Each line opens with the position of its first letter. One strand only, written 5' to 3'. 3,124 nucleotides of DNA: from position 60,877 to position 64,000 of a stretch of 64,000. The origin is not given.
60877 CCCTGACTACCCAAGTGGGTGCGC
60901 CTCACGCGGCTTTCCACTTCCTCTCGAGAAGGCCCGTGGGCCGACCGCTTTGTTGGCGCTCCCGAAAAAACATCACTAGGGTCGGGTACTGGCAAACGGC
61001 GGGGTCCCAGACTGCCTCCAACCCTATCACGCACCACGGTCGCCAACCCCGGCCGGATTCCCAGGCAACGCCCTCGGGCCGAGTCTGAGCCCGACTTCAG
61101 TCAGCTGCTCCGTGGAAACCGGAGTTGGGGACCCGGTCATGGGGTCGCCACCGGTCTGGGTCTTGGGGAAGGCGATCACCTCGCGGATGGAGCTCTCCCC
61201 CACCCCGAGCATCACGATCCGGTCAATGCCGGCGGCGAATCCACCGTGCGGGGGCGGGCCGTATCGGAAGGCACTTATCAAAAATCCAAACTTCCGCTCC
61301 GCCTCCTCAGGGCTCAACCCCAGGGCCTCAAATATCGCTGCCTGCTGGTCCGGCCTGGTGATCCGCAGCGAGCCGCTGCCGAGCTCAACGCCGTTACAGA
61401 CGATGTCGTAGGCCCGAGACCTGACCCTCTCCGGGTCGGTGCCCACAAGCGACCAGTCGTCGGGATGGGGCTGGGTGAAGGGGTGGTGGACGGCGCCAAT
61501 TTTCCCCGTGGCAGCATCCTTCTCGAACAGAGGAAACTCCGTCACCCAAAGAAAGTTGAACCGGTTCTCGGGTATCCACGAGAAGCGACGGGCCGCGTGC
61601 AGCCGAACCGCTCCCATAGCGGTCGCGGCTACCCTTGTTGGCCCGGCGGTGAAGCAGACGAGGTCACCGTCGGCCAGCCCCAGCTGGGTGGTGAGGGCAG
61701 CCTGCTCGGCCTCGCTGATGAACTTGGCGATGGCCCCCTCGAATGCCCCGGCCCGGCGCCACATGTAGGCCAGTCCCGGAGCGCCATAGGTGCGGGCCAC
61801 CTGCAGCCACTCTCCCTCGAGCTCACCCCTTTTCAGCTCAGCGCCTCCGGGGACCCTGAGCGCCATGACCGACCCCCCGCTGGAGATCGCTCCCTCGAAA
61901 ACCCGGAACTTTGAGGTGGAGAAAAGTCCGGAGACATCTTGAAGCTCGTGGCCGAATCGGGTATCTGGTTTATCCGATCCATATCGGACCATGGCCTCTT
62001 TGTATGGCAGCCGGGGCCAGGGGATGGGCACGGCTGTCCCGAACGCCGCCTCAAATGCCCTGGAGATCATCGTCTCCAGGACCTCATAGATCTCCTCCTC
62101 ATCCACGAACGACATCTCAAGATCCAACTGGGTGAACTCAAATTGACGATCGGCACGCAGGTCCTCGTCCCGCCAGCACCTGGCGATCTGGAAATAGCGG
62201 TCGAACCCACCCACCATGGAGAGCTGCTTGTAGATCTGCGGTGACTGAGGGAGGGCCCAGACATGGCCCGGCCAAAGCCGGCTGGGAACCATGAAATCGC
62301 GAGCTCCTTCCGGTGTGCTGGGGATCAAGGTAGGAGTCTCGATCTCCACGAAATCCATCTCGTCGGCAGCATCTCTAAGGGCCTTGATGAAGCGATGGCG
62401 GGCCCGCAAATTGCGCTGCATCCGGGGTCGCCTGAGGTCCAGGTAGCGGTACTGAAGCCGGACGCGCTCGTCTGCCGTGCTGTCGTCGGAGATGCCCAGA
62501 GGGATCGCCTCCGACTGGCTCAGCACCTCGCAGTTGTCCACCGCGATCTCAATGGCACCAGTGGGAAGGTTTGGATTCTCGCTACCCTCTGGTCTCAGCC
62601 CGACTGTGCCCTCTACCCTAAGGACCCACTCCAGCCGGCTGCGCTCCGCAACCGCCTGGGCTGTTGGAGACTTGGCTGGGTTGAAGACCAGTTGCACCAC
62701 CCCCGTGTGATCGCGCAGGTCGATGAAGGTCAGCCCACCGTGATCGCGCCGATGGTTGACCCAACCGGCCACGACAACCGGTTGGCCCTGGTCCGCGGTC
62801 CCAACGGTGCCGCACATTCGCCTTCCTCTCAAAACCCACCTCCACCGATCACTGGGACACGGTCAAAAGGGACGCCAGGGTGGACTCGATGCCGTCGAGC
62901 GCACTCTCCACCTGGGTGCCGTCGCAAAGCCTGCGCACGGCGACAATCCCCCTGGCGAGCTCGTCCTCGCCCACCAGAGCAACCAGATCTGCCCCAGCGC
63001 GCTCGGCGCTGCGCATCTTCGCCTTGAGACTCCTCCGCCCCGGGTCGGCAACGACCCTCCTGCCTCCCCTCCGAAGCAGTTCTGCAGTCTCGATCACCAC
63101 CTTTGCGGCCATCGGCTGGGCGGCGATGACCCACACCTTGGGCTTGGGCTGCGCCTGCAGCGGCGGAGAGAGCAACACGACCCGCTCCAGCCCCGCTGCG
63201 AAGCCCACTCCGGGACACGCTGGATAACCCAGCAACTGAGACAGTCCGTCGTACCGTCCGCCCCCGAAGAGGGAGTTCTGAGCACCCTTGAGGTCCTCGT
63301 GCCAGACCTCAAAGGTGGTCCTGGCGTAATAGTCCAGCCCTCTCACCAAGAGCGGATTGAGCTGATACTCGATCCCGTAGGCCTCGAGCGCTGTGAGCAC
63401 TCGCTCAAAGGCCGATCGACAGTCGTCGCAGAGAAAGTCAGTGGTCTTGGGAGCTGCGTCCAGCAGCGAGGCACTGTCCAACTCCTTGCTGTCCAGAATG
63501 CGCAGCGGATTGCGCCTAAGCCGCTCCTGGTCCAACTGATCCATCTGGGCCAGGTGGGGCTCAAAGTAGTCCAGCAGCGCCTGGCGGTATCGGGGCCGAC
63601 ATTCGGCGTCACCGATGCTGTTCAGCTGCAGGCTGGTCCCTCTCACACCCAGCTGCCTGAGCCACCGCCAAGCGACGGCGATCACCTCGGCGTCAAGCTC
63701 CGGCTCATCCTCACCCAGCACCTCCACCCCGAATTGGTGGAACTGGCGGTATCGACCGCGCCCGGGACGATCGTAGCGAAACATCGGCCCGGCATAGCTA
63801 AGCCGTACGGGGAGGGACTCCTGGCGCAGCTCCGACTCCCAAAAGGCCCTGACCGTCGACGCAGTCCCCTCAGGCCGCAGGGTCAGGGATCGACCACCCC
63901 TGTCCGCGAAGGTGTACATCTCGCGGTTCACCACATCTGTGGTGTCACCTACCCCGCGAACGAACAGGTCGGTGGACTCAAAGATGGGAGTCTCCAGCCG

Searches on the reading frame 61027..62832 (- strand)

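Call 60: search_protein_families(library=pfam, proteins=[window:61027-62832:-], max_evalue=0.00001)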
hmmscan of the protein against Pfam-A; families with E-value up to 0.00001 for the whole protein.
window:61027-62832:- (601 aa): 3 families
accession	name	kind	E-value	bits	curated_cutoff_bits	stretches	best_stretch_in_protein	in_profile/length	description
PF00152.25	tRNA-synt_2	-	4.5e-116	387.7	25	1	121-559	1-308/308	tRNA synthetases class II (D, K and N)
PF02938.19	GAD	-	4e-18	65.9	23.4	1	312-406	1-95/95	GAD domain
PF01336.31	tRNA_anti-codon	-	2.3e-16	59.9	27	1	19-104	1-75/75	OB-fold nucleic acid binding domain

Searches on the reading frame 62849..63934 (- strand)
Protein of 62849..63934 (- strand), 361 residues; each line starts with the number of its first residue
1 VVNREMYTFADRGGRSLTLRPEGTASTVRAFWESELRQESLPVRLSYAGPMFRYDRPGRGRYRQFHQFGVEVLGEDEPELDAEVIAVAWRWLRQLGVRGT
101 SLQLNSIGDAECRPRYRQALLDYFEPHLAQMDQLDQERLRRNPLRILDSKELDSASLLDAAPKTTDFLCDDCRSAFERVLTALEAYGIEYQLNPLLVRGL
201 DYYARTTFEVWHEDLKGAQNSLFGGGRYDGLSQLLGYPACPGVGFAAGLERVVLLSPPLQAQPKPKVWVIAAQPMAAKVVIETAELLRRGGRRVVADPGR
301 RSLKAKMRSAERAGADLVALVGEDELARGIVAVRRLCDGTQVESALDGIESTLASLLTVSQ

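Call 80: search_protein_families(library=pfam, proteins=[window:62849-63934:-], max_evalue=0.0001)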
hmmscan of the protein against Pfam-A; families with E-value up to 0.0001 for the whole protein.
window:62849-63934:- (361 aa): 3 families
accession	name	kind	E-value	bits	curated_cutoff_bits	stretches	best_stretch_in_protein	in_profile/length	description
PF13393.11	tRNA-synt_His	-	3e-37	129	25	1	4-252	52-308/308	Histidyl-tRNA synthetase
PF00587.30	tRNA-synt_2b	-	4.4e-18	66.4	29.3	1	7-216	1-126/179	tRNA synthetase class II core domain (G, H, P, S and T)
PF03129.25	HGTP_anticodon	-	4.2e-10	40.1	21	1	267-353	2-91/94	Anticodon binding domain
